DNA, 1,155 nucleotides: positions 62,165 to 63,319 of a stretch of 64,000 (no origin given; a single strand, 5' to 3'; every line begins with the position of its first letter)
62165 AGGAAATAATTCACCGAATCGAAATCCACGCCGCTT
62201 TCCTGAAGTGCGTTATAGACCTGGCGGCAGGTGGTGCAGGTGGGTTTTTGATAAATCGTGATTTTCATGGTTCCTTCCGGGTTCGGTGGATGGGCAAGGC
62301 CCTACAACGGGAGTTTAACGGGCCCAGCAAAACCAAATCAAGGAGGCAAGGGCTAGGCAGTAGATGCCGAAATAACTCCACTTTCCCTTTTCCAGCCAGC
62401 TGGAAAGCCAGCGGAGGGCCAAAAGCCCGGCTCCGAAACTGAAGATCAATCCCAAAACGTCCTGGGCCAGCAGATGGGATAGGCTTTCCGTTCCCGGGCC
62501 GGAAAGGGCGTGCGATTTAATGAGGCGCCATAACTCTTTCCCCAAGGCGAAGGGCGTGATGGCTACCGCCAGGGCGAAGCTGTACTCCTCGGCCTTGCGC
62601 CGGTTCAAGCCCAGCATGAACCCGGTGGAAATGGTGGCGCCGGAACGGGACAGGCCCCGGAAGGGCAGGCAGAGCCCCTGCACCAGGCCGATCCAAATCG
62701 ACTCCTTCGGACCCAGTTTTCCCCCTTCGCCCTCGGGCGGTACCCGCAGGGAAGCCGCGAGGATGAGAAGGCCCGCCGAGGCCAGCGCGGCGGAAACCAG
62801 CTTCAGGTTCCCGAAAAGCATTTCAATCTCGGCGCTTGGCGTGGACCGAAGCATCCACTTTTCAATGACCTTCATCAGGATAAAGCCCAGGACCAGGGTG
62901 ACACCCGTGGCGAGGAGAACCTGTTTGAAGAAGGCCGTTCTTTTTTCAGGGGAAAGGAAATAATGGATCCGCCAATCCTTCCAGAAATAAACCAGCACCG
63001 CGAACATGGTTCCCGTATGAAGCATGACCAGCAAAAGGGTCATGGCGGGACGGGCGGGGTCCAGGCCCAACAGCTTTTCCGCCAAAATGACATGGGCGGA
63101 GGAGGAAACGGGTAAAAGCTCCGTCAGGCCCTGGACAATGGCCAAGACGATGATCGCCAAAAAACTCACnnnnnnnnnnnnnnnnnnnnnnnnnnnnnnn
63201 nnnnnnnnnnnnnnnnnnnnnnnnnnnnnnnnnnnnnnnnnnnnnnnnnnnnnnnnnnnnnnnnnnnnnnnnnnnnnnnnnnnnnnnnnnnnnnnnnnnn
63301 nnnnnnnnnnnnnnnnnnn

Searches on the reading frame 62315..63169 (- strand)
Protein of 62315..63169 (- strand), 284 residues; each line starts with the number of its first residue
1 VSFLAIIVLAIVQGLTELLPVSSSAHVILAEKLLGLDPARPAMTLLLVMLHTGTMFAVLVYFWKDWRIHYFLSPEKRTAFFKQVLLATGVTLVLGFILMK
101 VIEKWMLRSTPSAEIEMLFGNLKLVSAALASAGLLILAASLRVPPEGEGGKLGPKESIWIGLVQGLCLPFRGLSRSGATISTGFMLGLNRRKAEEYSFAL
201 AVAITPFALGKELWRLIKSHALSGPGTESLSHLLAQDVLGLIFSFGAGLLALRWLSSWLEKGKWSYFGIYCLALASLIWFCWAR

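Call 56: search_protein_families(library=pfam, proteins=[window:62315-63169:-], max_evalue=0.0001)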
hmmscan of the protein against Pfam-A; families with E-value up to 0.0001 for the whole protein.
window:62315-63169:- (284 aa): 1 family
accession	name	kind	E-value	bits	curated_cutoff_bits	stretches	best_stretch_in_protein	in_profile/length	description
PF02673.24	BacA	-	1.6e-56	192.3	33.4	1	7-276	2-256/257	Bacitracin resistance protein BacA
